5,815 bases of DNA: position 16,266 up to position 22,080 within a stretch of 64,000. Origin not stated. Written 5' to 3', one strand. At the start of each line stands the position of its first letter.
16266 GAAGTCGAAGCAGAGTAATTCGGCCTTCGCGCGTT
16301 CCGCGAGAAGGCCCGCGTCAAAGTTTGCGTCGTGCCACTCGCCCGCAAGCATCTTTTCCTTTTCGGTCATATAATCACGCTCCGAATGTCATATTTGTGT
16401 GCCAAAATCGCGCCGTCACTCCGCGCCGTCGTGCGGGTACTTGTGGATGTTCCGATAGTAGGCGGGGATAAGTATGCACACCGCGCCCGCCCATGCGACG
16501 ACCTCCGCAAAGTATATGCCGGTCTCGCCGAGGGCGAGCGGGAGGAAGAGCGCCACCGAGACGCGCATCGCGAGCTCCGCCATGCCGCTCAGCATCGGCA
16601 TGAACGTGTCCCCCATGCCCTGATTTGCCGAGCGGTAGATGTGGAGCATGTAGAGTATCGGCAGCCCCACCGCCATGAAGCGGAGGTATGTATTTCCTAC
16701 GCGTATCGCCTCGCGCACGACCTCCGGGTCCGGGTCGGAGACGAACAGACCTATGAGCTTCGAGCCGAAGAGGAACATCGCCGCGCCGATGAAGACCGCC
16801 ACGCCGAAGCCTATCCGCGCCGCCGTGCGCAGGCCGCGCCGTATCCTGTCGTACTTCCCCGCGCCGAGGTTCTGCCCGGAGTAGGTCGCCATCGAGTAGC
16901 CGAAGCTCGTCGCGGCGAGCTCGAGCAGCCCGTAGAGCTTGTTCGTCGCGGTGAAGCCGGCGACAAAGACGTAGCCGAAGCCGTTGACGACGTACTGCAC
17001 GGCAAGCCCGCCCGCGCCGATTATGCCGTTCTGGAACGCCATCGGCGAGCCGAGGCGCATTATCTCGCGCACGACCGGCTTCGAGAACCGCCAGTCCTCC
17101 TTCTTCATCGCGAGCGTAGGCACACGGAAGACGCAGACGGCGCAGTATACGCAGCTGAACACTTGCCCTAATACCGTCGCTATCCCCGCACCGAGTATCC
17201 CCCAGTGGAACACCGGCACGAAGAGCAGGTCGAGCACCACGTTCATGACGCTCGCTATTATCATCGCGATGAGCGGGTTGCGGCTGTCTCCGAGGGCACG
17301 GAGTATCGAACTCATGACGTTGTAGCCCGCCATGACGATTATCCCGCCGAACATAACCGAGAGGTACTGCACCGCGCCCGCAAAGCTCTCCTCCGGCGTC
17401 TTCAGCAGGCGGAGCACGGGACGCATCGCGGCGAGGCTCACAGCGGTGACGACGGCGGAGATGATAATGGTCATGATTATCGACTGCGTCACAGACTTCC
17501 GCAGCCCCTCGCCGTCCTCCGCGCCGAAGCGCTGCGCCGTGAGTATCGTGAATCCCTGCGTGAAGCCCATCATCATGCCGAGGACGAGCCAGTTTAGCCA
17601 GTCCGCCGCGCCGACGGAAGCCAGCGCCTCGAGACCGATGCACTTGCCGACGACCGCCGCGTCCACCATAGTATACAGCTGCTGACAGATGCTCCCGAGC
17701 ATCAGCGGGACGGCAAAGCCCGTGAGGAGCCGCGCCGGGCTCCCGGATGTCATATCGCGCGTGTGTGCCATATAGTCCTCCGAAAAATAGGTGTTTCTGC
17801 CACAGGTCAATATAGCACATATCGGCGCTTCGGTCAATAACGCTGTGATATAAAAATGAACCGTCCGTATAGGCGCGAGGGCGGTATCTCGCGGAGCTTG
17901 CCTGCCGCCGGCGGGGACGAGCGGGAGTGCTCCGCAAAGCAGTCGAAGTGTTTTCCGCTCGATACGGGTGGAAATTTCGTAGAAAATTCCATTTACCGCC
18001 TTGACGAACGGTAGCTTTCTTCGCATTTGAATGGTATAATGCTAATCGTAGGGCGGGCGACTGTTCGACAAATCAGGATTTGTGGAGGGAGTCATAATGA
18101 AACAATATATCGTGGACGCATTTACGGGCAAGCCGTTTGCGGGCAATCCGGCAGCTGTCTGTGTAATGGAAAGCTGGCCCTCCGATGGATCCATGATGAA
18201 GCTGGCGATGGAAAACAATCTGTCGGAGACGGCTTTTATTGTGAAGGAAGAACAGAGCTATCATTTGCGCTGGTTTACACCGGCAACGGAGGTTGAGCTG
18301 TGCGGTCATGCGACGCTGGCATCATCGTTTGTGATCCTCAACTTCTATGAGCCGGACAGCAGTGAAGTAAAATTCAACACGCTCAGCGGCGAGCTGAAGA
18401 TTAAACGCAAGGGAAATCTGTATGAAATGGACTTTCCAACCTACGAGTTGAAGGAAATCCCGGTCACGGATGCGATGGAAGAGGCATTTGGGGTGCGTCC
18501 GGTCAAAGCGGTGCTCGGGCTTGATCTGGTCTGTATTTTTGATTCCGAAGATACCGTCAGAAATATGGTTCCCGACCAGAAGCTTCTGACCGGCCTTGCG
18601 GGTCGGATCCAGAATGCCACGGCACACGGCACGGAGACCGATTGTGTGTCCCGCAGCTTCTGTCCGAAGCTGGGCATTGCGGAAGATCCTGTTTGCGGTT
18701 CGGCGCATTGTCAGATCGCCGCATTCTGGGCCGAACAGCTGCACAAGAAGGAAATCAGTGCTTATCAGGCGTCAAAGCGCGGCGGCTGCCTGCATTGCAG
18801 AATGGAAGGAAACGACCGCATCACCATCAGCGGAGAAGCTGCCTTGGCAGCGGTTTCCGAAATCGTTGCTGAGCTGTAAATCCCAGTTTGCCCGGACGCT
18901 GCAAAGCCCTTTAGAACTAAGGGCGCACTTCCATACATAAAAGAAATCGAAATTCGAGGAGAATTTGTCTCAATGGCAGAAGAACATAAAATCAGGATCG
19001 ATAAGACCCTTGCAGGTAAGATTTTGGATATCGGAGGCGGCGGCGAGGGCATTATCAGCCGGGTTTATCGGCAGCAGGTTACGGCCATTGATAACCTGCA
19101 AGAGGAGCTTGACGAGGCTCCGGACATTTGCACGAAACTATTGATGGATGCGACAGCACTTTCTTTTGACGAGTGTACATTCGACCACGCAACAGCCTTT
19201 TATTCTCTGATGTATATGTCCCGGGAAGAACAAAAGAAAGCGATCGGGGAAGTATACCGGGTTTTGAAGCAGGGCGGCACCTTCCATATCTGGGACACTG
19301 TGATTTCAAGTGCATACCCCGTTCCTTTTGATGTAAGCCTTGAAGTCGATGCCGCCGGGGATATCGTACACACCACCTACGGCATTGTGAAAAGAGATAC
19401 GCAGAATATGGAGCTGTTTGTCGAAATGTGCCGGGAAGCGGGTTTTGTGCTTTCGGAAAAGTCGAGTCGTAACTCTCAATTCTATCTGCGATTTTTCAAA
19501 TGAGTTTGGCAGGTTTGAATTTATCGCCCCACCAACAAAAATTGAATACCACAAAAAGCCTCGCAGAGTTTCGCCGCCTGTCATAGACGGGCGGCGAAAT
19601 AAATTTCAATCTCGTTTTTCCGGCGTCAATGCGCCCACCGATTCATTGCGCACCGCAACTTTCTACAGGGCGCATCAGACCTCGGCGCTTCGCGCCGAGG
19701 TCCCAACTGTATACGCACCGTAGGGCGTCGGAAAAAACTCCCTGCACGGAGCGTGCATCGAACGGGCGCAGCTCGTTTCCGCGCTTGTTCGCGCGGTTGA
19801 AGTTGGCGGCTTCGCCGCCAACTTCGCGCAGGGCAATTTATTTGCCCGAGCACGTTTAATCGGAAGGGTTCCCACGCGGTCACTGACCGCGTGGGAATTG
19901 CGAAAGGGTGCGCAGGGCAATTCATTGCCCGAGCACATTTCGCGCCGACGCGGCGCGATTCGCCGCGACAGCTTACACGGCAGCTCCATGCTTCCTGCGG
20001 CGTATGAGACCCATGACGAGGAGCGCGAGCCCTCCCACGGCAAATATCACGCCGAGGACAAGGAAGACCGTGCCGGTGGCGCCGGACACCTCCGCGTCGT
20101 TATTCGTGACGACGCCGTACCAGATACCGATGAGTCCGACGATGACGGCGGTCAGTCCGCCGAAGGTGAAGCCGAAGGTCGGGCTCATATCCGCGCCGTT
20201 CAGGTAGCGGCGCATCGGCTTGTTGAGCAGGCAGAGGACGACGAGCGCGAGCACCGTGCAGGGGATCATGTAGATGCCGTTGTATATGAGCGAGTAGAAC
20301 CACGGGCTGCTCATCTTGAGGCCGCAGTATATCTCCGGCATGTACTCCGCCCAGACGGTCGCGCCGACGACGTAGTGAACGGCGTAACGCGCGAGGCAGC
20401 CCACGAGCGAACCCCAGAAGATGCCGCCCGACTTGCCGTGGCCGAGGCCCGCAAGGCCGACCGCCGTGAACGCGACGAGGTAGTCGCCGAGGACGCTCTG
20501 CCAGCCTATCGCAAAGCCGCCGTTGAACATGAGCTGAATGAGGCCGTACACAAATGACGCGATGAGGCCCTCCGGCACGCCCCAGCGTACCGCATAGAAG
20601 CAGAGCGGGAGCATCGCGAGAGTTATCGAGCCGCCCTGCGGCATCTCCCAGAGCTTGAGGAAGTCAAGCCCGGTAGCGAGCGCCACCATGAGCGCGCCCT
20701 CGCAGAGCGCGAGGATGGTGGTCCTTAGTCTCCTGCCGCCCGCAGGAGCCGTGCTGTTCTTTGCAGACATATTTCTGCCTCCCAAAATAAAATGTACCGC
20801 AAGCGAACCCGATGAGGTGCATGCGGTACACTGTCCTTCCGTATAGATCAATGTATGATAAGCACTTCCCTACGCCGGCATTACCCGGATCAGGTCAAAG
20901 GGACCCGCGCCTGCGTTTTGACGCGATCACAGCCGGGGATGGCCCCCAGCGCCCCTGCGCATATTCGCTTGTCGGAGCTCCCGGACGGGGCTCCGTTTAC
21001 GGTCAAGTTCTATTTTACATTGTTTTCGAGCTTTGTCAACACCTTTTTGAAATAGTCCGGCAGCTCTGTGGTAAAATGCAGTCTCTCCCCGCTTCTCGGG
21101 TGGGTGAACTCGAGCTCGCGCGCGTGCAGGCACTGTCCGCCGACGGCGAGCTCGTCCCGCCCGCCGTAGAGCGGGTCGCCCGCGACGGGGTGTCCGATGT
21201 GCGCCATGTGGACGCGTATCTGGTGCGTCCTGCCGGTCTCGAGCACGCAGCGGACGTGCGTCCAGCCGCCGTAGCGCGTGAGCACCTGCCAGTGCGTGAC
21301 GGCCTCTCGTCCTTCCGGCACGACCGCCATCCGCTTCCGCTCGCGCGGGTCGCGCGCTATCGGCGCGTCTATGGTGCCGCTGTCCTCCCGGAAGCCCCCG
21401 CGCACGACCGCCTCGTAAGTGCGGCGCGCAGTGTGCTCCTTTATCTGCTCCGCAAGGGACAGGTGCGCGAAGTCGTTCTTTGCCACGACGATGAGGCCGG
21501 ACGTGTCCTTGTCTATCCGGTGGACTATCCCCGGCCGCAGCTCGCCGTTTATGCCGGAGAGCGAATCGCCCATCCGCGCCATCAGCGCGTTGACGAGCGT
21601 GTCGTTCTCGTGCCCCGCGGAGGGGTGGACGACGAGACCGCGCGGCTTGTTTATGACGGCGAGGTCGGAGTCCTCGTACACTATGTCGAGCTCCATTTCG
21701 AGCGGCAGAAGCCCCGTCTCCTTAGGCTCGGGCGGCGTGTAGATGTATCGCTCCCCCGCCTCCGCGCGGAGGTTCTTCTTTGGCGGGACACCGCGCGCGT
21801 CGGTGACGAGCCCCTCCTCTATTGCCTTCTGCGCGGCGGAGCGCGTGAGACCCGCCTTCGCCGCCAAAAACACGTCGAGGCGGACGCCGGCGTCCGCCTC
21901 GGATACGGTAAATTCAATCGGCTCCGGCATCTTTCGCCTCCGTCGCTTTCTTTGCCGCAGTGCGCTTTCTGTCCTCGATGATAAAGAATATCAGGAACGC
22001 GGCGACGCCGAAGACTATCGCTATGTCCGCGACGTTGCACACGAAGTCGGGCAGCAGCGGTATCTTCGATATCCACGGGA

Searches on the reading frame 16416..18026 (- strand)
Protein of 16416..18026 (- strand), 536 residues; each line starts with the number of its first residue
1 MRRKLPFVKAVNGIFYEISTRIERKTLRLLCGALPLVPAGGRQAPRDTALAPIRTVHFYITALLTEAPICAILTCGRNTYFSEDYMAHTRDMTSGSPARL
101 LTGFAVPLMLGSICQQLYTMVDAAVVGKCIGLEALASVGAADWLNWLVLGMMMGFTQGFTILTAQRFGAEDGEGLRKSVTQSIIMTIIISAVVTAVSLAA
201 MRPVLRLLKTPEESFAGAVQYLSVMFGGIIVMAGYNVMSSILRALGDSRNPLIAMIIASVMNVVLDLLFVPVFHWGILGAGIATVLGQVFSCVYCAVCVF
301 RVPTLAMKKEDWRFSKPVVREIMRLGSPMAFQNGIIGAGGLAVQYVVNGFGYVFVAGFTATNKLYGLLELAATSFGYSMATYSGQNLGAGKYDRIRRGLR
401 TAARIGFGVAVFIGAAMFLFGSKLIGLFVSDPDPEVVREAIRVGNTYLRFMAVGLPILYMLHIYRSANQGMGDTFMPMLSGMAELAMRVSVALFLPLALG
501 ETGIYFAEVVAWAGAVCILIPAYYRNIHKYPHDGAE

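Call 92: search_protein_families(library=pfam, max_evalue=0.00001, proteins=[window:16416-18026:-])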
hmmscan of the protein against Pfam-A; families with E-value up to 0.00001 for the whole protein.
window:16416-18026:- (536 aa): 2 families
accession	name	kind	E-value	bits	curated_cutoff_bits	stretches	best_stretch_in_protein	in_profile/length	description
PF01554.23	MatE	-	2.8e-52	177.1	24.9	2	107-267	1-160/161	MatE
PF03023.19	MurJ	-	1.2e-14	54.3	27.4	2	182-526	59-402/451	Lipid II flippase MurJ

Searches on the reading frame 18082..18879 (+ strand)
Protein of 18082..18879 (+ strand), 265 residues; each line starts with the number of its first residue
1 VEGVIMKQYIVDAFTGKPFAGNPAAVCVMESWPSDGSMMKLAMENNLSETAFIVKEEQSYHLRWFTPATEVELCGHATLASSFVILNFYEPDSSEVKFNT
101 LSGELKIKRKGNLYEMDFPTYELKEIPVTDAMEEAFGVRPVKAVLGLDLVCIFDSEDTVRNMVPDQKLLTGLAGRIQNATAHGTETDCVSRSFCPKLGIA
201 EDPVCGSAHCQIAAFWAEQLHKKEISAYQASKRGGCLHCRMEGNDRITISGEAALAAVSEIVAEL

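Call 92: search_protein_families(library=pfam, max_evalue=0.00001, proteins=[window:18082-18879:+])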
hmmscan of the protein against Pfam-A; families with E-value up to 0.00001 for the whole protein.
window:18082-18879:+ (265 aa): 1 family
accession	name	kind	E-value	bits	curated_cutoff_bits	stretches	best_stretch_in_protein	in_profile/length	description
PF02567.21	PhzC-PhzF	-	1.6e-56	192.4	27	1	11-255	1-277/281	Phenazine biosynthesis-like protein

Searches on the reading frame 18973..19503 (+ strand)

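Call 36: search_protein_families(library=pfam, proteins=[window:18973-19503:+])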
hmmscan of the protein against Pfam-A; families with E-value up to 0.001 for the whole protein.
window:18973-19503:+ (176 aa): 6 families
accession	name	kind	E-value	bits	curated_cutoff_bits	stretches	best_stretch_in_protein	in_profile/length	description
PF08241.18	Methyltransf_11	-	1.3e-11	45.4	21.2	1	18-105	1-94/95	Methyltransferase domain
PF13649.12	Methyltransf_25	-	8.9e-11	42.8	27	1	17-102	1-97/97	Methyltransferase domain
PF01209.24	Ubie_methyltran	-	3.9e-06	26.8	20.1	1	57-158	104-213/233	ubiE/COQ5 methyltransferase family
PF05148.21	Methyltransf_8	-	0.00018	21.9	27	0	14-107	73-157/219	Hypothetical methyltransferase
PF13847.12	Methyltransf_31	-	0.00046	20.3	27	1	15-112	5-115/145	Methyltransferase domain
PF08242.18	Methyltransf_12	-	0.00048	21.3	30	1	40-104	27-98/98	Methyltransferase domain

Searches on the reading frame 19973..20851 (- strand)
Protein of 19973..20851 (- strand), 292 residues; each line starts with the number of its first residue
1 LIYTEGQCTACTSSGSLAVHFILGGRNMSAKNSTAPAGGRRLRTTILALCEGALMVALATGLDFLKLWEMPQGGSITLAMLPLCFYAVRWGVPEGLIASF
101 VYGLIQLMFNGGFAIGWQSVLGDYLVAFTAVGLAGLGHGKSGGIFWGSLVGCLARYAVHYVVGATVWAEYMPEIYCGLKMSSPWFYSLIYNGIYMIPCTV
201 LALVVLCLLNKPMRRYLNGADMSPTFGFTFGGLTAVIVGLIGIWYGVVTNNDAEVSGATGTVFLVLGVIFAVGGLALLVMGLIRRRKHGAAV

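Call 36: search_protein_families(library=pfam, proteins=[window:19973-20851:-])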
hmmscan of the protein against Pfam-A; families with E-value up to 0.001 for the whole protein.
window:19973-20851:- (292 aa): 1 family
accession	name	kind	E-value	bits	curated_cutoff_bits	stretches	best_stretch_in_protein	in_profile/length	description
PF09515.15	Thia_YuaJ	-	4.8e-34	118.4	25.8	1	50-212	2-171/177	Thiamine transporter protein (Thia_YuaJ)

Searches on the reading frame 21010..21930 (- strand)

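Call 92: search_protein_families(library=pfam, max_evalue=0.00001, proteins=[window:21010-21930:-])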
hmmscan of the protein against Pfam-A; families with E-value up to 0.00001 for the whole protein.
window:21010-21930:- (306 aa): 1 family
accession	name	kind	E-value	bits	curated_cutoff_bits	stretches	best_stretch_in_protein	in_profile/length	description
PF00849.27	PseudoU_synth_2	-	2.2e-33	116.1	26.8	1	89-244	1-152/152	RNA pseudouridylate synthase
